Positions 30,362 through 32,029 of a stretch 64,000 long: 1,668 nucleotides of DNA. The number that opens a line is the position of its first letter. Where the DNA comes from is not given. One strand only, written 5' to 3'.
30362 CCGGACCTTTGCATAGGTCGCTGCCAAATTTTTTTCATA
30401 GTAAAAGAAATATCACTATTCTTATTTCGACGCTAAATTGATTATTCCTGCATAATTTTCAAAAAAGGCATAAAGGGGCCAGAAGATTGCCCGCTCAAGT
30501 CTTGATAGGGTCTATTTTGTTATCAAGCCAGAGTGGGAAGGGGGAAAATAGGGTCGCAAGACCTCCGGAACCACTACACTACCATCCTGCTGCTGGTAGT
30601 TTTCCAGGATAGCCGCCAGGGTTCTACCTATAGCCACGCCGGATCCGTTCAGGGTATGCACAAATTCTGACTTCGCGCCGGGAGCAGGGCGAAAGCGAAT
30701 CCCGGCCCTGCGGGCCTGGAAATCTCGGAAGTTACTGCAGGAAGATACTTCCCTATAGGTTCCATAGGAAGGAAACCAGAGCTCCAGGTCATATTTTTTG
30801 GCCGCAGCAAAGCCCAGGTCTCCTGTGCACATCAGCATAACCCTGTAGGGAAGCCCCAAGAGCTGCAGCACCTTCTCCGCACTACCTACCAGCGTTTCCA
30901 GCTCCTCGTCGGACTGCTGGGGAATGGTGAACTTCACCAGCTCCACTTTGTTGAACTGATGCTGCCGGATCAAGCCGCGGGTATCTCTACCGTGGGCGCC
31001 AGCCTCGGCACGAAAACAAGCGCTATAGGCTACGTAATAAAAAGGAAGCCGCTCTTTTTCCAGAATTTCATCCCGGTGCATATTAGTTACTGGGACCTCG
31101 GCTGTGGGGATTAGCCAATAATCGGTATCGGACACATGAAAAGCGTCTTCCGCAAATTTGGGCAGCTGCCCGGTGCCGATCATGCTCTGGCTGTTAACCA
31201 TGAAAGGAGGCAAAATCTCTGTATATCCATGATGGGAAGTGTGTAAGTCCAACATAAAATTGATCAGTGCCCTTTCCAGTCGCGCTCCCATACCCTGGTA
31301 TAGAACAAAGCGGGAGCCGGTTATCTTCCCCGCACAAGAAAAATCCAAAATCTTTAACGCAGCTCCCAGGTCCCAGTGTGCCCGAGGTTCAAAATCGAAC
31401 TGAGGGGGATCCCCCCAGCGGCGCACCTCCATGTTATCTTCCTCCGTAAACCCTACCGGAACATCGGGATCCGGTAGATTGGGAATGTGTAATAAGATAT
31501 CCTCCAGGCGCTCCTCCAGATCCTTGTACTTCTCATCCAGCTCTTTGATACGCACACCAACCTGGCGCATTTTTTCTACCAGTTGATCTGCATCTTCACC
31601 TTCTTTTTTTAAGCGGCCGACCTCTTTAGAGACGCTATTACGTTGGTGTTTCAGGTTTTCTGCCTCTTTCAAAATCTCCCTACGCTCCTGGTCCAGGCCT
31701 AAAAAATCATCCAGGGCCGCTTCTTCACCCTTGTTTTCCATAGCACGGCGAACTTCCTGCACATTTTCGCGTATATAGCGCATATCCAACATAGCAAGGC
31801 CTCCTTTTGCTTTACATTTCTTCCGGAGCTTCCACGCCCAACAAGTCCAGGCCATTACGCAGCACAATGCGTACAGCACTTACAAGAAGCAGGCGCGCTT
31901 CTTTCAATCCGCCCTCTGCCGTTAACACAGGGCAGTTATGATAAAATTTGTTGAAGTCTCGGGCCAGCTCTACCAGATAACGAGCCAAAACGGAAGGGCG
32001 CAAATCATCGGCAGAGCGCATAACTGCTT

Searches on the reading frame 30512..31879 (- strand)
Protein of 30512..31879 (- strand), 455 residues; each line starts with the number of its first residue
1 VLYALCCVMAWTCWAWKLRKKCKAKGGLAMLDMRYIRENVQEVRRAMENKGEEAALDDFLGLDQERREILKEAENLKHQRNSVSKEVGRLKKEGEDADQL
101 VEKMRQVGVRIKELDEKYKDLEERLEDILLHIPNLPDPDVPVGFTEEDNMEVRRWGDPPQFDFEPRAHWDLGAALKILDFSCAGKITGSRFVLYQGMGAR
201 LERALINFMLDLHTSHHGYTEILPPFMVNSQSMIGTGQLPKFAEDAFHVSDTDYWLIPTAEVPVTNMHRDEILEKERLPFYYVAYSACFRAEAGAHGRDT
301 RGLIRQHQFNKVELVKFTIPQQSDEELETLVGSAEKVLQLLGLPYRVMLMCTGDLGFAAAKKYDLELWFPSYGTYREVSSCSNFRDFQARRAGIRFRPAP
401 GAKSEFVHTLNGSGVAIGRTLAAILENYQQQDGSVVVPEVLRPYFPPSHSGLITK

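Call 4: search_protein_families(library=pfam, proteins=[window:30512-31879:-], max_evalue=0.01)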
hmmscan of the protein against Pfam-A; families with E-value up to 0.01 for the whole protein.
window:30512-31879:- (455 aa): 2 families
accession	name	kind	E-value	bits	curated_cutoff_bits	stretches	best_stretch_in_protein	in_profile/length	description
PF00587.30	tRNA-synt_2b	-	9.3e-44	150.1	29.3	1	251-428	8-179/179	tRNA synthetase class II core domain (G, H, P, S and T)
PF02403.27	Seryl_tRNA_N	-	6.1e-31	107.3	28.2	1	30-136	1-108/108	Seryl-tRNA synthetase N-terminal domain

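Call 5: search_protein_families(library=ncbifam, proteins=[window:30512-31879:-], max_evalue=0.01)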
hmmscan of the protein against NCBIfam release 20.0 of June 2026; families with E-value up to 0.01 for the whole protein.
window:30512-31879:- (455 aa): 12 families
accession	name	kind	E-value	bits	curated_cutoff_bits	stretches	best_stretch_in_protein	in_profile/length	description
TIGR00414.1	serS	equivalog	2.6e-171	570.3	301.65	1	30-444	1-417/418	serine--tRNA ligase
TIGR00418.1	thrS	equivalog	1.5e-11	43.9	383.65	1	166-349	171-351/565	threonine--tRNA ligase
NF006625.0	PRK09194.1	equivalog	1e-05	24.6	558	1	216-363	63-210/559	proline--tRNA ligase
NF002120.0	PRK00960.1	equivalog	4e-05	22.4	611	1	252-351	309-405/518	serine--tRNA ligase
TIGR00415.1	serS_MJ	equivalog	0.00014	20.4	489.55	1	249-349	304-400/518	serine--tRNA ligase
NF003211.1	PRK04173.1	equivalog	0.0013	17.7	312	1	269-388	179-297/454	glycine--tRNA ligase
NF045487.1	ASRP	equivalog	0.0014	17.3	300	1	37-125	385-476/593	archaea-specific SMC-related protein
TIGR04211.1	SH3_and_anchor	equivalog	0.0017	18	65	1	61-127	91-157/198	TIGR04211 family SH3 domain-containing protein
TIGR00409.1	proS_fam_II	equivalog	0.002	17.1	306.7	0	225-363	72-210/568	proline--tRNA ligase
TIGR00408.1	proS_fam_I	equivalog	0.0026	16.8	437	0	256-355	102-199/475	proline--tRNA ligase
NF002244.0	PRK01156.1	equivalog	0.0029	15.7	847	1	68-129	633-694/895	DNA double-strand break repair ATPase Rad50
NF003034.1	PRK03918.1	equivalog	0.0054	14.7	700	1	63-125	199-261/878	DNA double-strand break repair ATPase Rad50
